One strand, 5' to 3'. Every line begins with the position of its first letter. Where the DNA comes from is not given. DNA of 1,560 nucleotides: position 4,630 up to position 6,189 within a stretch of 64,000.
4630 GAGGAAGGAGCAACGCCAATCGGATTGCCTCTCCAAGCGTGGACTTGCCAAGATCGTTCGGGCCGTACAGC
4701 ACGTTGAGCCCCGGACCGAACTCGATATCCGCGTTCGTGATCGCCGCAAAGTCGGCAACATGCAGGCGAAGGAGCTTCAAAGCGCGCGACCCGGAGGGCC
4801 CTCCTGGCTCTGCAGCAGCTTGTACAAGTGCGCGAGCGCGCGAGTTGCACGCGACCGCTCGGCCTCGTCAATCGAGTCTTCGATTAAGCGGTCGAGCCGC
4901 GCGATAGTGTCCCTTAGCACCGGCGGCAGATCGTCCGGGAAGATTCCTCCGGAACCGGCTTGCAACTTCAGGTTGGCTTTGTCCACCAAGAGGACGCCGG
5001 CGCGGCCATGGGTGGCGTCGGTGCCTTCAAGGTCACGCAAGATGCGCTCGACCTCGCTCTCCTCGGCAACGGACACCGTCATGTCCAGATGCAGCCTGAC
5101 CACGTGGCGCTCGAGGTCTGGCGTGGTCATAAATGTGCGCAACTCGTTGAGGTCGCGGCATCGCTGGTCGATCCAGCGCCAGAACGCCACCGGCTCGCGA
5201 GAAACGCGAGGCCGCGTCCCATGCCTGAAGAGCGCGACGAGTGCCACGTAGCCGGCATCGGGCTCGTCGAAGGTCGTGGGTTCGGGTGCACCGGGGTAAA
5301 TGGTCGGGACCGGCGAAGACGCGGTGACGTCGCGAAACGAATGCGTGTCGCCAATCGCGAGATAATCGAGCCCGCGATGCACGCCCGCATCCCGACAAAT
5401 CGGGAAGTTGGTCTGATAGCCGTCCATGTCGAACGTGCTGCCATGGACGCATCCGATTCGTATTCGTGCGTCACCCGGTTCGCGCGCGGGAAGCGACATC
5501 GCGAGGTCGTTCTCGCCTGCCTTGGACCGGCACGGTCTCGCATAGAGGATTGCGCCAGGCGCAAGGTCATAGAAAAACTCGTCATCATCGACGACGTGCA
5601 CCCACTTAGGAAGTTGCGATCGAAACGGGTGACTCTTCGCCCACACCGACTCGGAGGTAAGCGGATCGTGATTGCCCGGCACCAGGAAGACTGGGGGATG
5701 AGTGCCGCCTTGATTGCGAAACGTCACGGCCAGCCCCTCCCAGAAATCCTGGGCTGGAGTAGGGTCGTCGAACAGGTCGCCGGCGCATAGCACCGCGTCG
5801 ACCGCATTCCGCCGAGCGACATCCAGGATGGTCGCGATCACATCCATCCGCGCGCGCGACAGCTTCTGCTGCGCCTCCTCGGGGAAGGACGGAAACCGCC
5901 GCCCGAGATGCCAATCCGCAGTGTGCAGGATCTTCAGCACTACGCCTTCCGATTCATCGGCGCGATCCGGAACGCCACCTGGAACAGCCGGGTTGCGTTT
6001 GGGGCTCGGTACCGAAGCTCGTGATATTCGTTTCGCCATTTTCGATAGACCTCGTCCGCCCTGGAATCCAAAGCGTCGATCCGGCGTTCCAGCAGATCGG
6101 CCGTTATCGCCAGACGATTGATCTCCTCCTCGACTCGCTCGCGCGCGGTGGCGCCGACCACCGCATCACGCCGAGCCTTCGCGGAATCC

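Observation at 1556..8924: Translationally coupled SNF2 helicase -> SbcD-like nuclease -> SbcC/YhaN-like ATPase operon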

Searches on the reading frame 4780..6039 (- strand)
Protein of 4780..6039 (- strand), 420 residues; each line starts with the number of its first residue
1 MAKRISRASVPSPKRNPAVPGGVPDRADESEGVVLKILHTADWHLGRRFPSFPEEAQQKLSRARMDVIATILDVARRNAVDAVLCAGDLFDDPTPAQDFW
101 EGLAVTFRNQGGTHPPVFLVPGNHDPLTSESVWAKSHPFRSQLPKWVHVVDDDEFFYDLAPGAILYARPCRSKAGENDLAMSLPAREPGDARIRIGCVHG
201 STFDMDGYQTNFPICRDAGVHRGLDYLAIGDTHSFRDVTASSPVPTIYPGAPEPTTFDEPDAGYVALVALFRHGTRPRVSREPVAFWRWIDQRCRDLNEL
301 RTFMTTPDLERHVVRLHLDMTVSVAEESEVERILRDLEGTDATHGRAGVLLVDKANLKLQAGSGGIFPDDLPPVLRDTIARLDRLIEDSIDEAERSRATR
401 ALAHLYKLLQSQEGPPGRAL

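Call 5: search_protein_families(library=pfam, proteins=[window:4780-6039:-], max_evalue=0.01)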
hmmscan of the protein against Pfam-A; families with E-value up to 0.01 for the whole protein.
window:4780-6039:- (420 aa): 2 families
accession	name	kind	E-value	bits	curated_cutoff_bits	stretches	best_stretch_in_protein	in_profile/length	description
PF00149.33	Metallophos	-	3.2e-13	51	21.5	1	35-234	1-190/191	Calcineurin-like phosphoesterase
PF12850.12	Metallophos_2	-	1.9e-06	28.4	27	1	36-263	2-145/154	Calcineurin-like phosphoesterase superfamily domain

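Call 6: search_protein_families(library=padloc, proteins=[window:4780-5940:-], max_evalue=0.01)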
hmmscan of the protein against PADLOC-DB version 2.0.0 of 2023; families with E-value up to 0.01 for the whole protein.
window:4780-5940:- (387 aa): 0 families

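Call 7: search_protein_families(library=ncbifam, proteins=[window:4780-5940:-], max_evalue=0.01)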
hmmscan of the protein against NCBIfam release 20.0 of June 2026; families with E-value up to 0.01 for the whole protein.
window:4780-5940:- (387 aa): 9 families
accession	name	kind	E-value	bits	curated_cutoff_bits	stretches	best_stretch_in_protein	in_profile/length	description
TIGR00619.1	sbcd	subfamily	3.9e-18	66.2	77.65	1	2-94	1-88/252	exonuclease subunit SbcD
NF008206.2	PRK10966.1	equivalog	3.1e-14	52.9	450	1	2-94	1-87/380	exonuclease subunit SbcD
NF041030.1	Mre11_Halo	equivalog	1.8e-07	30.6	550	1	1-100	1-94/361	DNA double-strand break repair protein Mre11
NF041754.1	sbcd_Bac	equivalog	2.3e-07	30.4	750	1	3-93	2-87/390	exonuclease subunit SbcD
NF041031.1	Mre11_Sulfo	equivalog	2.5e-07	30.3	500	1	3-202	1-192/374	DNA double-strand break repair protein Mre11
TIGR04123.1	P_estr_lig_assc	hypoth_equivalog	1.1e-05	25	150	1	4-97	23-116/207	ligase-associated DNA damage response endonuclease PdeM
NF041753.2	sbcd_Staph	equivalog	2.1e-05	23.6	480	1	2-93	1-87/375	exonuclease subunit SbcD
NF041029.1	Mre11_Pyroc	equivalog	0.0009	18.2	600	1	3-93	2-87/438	DNA double-strand break repair protein Mre11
TIGR00583.1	mre11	equivalog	0.0016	17.5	434.6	1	2-66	4-62/405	DNA repair protein (mre11)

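Call 13: find_homologous_proteins(query=window:4780-5940:-, max_evalue=0.00001)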
Query window:4780-5940:- (387 aa): 2742 proteins with E <= 0.00001 among 8000 candidates; the best 120 are listed.
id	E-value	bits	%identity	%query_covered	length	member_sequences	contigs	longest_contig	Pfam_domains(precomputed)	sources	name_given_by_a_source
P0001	1.6e-255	865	96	100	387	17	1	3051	PF12850.13,PF00149.34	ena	-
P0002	2.8e-246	835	93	100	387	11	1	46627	PF12850.13,PF00149.34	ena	-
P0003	1.7e-244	829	92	100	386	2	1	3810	PF12850.13,PF00149.34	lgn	-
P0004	8.2e-235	797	89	100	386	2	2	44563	PF12850.13,PF00149.34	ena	-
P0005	6.7e-222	755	83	100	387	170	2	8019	PF12850.13,PF00149.34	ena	-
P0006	1.4e-221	754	83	100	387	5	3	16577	PF12850.13,PF00149.34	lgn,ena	-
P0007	2.6e-216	736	86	100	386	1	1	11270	PF00149.34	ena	-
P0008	1.1e-215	734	82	100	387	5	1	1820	PF12850.13,PF00149.34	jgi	jgi:DNA repair exonuclease SbcCD nuclease subunit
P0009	6.0e-213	725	80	99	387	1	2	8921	PF12850.13,PF00149.34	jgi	jgi:DNA repair exonuclease SbcCD nuclease subunit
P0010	1.0e-212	724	79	100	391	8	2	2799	PF12850.13,PF00149.34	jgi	jgi:DNA repair exonuclease SbcCD nuclease subunit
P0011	5.8e-212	722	80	100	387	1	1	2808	PF12850.13,PF00149.34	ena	-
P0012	8.7e-212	721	79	100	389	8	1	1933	PF12850.13,PF00149.34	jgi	jgi:DNA repair exonuclease SbcCD nuclease subunit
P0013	3.9e-211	719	79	100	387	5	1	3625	PF12850.13,PF00149.34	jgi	-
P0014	2.4e-209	713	78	100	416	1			PF00149.34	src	-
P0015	4.1e-209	713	78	99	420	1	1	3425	PF12850.13,PF00149.34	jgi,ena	-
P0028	1.5e-207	707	79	100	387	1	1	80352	PF12850.13,PF00149.34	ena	-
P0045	5.2e-206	702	78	100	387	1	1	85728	PF00149.34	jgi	jgi:DNA repair exonuclease SbcCD nuclease subunit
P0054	7.0e-205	699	76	100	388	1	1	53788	PF12850.13,PF00149.34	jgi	jgi:DNA repair exonuclease SbcCD nuclease subunit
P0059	3.1e-204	696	76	100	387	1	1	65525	PF12850.13,PF00149.34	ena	-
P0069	2.2e-203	694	76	100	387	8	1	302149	PF00149.34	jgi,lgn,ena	-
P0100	4.1e-201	686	76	99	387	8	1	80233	PF00149.34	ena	-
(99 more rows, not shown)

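Call 16: find_related_loci(query=A1, collection=genome_contigs, flank=10000)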
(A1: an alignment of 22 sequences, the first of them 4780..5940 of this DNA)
Query A1 (387 aa) in genome_contigs; peptide patterns used: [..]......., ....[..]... (x = any residue, [..] = any of these).
600 stretches matched a pattern (row limit reached: there are more); 570 encode a relative of the query (tblastn E <= 1e-3); the best 80 are kept; 80 distinct loci.
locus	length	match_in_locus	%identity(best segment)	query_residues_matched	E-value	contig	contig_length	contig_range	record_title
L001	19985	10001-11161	75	1-387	0e+0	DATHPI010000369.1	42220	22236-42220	MAG TPA_asm: Chthoniobacterales bacterium isolate SMAG_U12706 k141_2980723, whole genome shotgun sequence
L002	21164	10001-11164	87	1-387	0e+0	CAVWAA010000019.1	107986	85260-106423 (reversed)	MAG: Candidatus Binataceae bacterium isolate MFD03346.bin.3.102 genome assembly, contig: contig_4105, whole genome shotg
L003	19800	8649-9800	77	2-385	0e+0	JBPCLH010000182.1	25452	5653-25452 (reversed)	MAG: Bryobacteraceae bacterium isolate TH_ant_mag_73 S1Ck127_4323598_flag_0_multi_8.9968_len_25452, whole genome shotgun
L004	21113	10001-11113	52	2-378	1e-121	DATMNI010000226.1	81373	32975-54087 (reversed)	MAG TPA_asm: Candidatus Acidiferrales bacterium isolate SMAG_U12846 k141_533967, whole genome shotgun sequence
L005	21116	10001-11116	51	2-382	5e-119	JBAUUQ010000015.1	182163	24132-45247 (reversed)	MAG: Terriglobales bacterium isolate MFD05931_ilm_asm_bin20 k127_300394, whole genome shotgun sequence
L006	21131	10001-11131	50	2-378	9e-115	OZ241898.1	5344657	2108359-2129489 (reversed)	MAG: Vicinamibacterales bacterium isolate 479fc26a-c5fd-4f96-80c2-dbb1f079bd2a genome assembly, chromosome: 1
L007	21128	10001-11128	51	2-377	9e-113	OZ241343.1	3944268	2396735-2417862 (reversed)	MAG: Candidatus Azotimanducaceae bacterium isolate 75a24efc-86fb-4457-ba1a-d67b369d5512 genome assembly, chromosome: 1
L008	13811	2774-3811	53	3-349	1e-110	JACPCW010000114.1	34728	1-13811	MAG: Candidatus Rokuibacteriota bacterium isolate NC_groundwater_293_Ag_S-0.65um_70_13 S6_GD2017_2_S65_scaffold_506, who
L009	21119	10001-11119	49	2-379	2e-109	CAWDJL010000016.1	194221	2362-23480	MAG: uncultured Acidobacteriota bacterium isolate MFD00962.bin.1.9 genome assembly, contig: contig_92046, whole genome s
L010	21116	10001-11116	49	2-378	6e-108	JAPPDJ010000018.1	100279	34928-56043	MAG: Gammaproteobacteria bacterium isolate IRC4_bin_23 NODE_225_length_100279_cov_11.1449, whole genome shotgun sequence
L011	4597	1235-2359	48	1-379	4e-104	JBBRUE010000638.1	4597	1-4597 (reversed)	MAG: Myxococcales bacterium isolate La3_concoct.158 La3_concoct.158_K_241533_L_4597_cov_18.8034, whole genome shotgun se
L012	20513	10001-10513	47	2-174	1e-43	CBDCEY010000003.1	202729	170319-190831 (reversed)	MAG: Vicinamibacterales bacterium isolate 91d79e5c-02a4-4b4d-8047-b2bdf700176b genome assembly, contig: contig_3, whole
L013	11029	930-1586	30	2-237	1e-18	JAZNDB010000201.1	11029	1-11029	MAG: Faecousia sp. isolate T1900044728_TS20190194.MAGScoT_cleanbin_000080 SGB_1985_k141_701740, whole genome shotgun seq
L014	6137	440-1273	29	2-238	1e-17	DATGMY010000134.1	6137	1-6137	MAG TPA_asm: Flavobacterium sp. isolate SMAG_U10329 k141_1636478, whole genome shotgun sequence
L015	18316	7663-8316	31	2-237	5e-17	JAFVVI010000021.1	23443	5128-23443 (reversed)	MAG: Oscillospiraceae bacterium isolate RGIG5428 Sheep_Colon-4__c335207, whole genome shotgun sequence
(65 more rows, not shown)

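Call 19: find_encoding_contigs(protein=P0069, flank=10000, max_places=4)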
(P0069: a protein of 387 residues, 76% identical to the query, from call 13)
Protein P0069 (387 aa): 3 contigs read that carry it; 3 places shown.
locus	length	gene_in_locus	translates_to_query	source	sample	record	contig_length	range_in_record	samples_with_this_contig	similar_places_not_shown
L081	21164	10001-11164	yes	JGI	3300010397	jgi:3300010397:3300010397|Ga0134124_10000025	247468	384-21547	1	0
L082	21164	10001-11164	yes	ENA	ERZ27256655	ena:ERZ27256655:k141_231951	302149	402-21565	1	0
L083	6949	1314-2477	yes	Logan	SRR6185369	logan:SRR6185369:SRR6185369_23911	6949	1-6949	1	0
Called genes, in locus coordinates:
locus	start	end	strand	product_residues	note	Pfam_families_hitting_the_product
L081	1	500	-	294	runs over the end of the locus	?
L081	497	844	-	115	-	PF13560:HTH_31 (weak), PF01381:HTH_3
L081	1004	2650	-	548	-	PF00753:Lactamase_B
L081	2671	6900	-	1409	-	PF00082:Peptidase_S8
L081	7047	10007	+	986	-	PF00176:SNF2-rel_dom, PF04851:ResIII (faint), PF00176:SNF2-rel_dom, PF00271:Helicase_C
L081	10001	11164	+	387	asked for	PF00149:Metallophos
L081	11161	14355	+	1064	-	PF02463:SMC_N (faint), PF13175:AAA_15, PF13476:AAA_23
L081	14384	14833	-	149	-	-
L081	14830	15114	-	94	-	-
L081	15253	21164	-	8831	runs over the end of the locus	-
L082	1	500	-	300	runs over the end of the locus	?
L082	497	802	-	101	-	PF13560:HTH_31 (weak), PF01381:HTH_3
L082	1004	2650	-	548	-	PF00753:Lactamase_B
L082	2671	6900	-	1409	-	PF00082:Peptidase_S8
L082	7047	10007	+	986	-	PF00176:SNF2-rel_dom, PF04851:ResIII (faint), PF00176:SNF2-rel_dom, PF00271:Helicase_C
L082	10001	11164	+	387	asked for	PF00149:Metallophos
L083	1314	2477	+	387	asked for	PF00149:Metallophos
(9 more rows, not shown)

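Call 20: find_encoding_contigs(protein=P0045, flank=10000, max_places=3)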
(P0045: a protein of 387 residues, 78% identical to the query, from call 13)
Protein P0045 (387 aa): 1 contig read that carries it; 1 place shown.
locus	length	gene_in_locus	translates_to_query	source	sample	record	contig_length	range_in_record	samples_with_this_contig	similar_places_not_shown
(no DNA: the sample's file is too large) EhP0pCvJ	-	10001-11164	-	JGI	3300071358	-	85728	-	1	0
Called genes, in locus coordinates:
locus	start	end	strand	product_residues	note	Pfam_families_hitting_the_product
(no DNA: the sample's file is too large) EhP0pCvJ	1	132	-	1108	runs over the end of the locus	PF04465:DUF499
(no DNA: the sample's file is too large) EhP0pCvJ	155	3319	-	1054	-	PF06634:DUF1156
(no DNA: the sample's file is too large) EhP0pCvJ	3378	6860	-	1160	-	PF01381:HTH_3, PF13560:HTH_31 (weak), PF00176:SNF2-rel_dom, PF04851:ResIII (weak), PF00271:Helicase_C, PF13020:NOV_C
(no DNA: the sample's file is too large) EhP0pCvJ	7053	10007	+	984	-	PF00176:SNF2-rel_dom, PF04851:ResIII (weak), PF00176:SNF2-rel_dom, PF00271:Helicase_C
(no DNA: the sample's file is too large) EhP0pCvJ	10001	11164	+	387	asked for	PF00149:Metallophos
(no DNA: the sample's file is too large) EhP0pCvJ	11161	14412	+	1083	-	PF02463:SMC_N (faint), PF13175:AAA_15 (weak), PF13476:AAA_23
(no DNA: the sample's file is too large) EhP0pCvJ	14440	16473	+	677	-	PF02463:SMC_N (faint), PF13175:AAA_15, PF13476:AAA_23, PF13514:AAA_27 (weak), PF13304:AAA_21 (weak), PF13175:AAA_15, PF13304:AAA_21, PF20469:OLD-like_TOPRIM, +1 more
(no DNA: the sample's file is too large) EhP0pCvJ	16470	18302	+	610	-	PF00580:UvrD-helicase, PF13245:AAA_19, PF13538:UvrD_C_2 (faint), PF13361:UvrD_C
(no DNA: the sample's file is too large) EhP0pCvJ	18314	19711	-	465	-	PF25856:MPN635_N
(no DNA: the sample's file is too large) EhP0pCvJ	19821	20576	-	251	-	-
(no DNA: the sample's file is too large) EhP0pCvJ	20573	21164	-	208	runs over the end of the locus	PF08281:Sigma70_r4_2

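Call 21: find_encoding_contigs(protein=P0028, flank=10000, max_places=2)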
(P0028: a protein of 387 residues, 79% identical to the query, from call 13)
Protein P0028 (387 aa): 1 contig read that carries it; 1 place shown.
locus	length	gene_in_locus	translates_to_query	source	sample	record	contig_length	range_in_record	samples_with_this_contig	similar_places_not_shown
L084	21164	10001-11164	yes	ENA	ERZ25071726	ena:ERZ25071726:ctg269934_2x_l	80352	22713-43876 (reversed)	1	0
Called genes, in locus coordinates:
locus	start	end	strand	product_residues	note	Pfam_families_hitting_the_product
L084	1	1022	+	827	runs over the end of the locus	PF19313:DUF5916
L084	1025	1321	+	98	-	PF03795:YCII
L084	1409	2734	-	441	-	PF00072:Response_reg, PF00989:PAS, PF08448:PAS_4, PF13426:PAS_9, PF00990:GGDEF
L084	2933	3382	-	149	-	PF05402:PqqD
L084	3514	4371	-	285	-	PF13469:Sulfotransfer_3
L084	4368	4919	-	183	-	PF05118:Asp_Arg_Hydrox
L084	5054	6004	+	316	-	-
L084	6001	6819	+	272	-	PF00685:Sulfotransfer_1, PF13469:Sulfotransfer_3 (faint)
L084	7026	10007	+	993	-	PF00176:SNF2-rel_dom, PF04851:ResIII (weak), PF00176:SNF2-rel_dom, PF00271:Helicase_C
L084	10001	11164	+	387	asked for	PF00149:Metallophos, PF12850:Metallophos_2 (weak)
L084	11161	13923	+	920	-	PF13476:AAA_23, PF13514:AAA_27 (weak)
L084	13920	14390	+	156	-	-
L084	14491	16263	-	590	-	PF07519:Tannase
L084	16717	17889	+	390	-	PF13620:CarboxypepD_reg, PF13715:CarbopepD_reg_2 (weak), PF07715:Plug, PF25183:OMP_b-brl_4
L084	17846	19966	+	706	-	PF00593:TonB_dep_Rec_b-barrel, PF25183:OMP_b-brl_4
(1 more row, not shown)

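Call 22: find_encoding_contigs(protein=P0100, flank=10000, max_places=2)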
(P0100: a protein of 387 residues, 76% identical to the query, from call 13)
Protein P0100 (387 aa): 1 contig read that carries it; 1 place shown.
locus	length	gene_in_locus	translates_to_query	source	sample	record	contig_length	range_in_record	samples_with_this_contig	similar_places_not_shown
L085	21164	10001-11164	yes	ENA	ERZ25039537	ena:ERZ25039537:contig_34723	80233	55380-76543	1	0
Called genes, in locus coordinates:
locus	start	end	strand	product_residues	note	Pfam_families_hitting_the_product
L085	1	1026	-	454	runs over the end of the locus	-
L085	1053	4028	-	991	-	PF00069:Pkinase, PF07714:PK_Tyr_Ser-Thr (weak), PF13195:DUF4011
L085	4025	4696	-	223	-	PF13353:Fer4_12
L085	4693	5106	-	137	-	-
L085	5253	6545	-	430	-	PF07724:AAA_2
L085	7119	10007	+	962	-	PF00176:SNF2-rel_dom, PF04851:ResIII (faint), PF00176:SNF2-rel_dom, PF00271:Helicase_C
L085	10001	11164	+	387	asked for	PF00149:Metallophos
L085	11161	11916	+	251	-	PF13175:AAA_15 (weak), PF13476:AAA_23, PF13514:AAA_27 (weak)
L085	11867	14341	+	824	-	-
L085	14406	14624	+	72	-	-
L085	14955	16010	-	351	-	PF00118:Cpn60_TCP1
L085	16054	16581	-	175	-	PF00118:Cpn60_TCP1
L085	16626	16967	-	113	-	PF00166:Cpn10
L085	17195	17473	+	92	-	-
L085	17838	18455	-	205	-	PF00440:TetR_N, PF09209:CecR_C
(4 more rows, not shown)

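Call 23: find_encoding_contigs(protein=P0059, flank=10000, max_places=2)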
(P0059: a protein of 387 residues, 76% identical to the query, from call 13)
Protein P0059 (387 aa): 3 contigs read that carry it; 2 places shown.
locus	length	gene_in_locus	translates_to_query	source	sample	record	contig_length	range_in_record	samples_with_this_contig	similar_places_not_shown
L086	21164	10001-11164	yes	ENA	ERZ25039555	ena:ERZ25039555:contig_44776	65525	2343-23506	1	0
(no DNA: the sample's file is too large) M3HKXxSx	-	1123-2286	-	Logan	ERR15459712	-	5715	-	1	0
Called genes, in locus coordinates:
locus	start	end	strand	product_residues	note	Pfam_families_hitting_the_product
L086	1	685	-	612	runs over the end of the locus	PF01019:G_glu_transpept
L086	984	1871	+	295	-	PF14903:WG_beta_rep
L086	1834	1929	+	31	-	-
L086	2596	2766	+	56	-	-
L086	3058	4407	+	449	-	PF13676:TIR_2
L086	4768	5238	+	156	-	-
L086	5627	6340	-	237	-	PF13505:OMP_b-brl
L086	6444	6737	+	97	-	-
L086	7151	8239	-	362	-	-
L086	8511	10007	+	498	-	PF00271:Helicase_C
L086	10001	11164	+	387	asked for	PF00149:Metallophos, PF12850:Metallophos_2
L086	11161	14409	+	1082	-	PF02463:SMC_N (faint), PF13175:AAA_15, PF13476:AAA_23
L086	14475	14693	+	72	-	-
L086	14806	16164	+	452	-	-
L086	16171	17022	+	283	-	-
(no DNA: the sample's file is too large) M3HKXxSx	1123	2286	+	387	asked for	PF00149:Metallophos, PF12850:Metallophos_2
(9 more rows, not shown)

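Call 24: find_encoding_contigs(protein=P0054, flank=10000, max_places=2)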
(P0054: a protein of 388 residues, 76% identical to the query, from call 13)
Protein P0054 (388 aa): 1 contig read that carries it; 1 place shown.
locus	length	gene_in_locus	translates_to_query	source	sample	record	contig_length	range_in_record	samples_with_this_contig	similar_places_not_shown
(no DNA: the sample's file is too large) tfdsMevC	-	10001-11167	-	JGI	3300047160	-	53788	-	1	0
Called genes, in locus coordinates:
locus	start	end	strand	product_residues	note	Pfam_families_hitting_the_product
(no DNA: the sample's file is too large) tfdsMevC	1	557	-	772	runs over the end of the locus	PF00989:PAS (faint), PF13426:PAS_9 (faint), PF13596:PAS_10, PF08448:PAS_4, PF13188:PAS_8 (weak), PF00512:HisKA, PF02518:HATPase_c, PF00072:Response_reg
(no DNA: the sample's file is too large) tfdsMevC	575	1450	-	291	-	PF14417:MEDS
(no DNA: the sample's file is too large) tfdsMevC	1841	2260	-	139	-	PF02371:Transposase_20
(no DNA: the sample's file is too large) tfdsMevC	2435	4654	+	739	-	PF01381:HTH_3, PF13560:HTH_31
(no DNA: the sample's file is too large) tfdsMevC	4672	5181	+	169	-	-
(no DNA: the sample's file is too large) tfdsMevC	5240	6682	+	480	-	PF25856:MPN635_N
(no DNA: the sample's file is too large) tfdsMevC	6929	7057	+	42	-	-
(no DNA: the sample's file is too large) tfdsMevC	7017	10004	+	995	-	PF00176:SNF2-rel_dom, PF04851:ResIII (weak), PF00176:SNF2-rel_dom, PF00271:Helicase_C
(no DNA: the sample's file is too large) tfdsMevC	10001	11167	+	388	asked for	PF00149:Metallophos, PF12850:Metallophos_2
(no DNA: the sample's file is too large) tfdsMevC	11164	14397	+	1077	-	PF02463:SMC_N (faint), PF13476:AAA_23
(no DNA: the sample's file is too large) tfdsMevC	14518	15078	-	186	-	PF00239:Resolvase, PF02796:HTH_7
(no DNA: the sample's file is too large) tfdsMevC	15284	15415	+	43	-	-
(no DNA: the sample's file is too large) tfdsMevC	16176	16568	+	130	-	PF12728:HTH_17 (weak)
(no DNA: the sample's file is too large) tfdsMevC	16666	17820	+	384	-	PF00589:Phage_integrase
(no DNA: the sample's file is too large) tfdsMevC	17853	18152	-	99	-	-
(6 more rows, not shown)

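Call 35: search_solved_structures(query=window:4780-5940:-, max_evalue=0.01, show_alignments=1)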
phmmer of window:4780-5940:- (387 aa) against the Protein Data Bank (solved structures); distinct sequences matched with E-value up to 0.01: 15.
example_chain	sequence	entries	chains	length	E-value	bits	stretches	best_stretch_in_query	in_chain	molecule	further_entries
4lty_C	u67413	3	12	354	3.4e-11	45.9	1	2-95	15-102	Exonuclease subunit SbcD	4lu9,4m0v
6s6v_A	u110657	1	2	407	7.9e-11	44.7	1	2-95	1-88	Nuclease SbcCD subunit D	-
4o24_A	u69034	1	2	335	1.8e-10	43.6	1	2-92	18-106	Exonuclease, putative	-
2q8u_A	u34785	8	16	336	1.8e-10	43.6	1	2-92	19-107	Exonuclease, putative | Nuclease SbcCD subunit D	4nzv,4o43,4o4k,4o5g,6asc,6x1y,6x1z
3qg5_C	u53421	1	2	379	5.1e-10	42.1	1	2-92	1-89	Mre11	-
7yzo_A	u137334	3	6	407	8.3e-10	41.4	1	2-94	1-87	Nuclease SbcCD subunit D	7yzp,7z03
6s85_A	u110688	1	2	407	1e-09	41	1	2-94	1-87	Nuclease SbcCD subunit D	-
3thn_A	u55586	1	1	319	3.9e-09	39.2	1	2-92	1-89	Exonuclease, putative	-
3tho_B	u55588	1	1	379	6.2e-09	38.5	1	2-92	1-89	Exonuclease, putative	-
1ii7_A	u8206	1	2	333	2.1e-05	26.9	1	3-93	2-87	Mre11 nuclease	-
3dsc_A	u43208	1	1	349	2.4e-05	26.7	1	3-93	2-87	DNA double-strand break repair protein mre11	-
4hd0_A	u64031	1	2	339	7.4e-05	25.1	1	2-93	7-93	DNA double-strand break repair protein Mre11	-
7dog_A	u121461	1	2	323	0.00012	24.4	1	1-93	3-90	Nuclease SbcCD subunit D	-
3dsd_A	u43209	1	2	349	0.00038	22.7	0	3-93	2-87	DNA double-strand break repair protein mre11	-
1s8e_A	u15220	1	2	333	0.0022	20.2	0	3-90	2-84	exonuclease putative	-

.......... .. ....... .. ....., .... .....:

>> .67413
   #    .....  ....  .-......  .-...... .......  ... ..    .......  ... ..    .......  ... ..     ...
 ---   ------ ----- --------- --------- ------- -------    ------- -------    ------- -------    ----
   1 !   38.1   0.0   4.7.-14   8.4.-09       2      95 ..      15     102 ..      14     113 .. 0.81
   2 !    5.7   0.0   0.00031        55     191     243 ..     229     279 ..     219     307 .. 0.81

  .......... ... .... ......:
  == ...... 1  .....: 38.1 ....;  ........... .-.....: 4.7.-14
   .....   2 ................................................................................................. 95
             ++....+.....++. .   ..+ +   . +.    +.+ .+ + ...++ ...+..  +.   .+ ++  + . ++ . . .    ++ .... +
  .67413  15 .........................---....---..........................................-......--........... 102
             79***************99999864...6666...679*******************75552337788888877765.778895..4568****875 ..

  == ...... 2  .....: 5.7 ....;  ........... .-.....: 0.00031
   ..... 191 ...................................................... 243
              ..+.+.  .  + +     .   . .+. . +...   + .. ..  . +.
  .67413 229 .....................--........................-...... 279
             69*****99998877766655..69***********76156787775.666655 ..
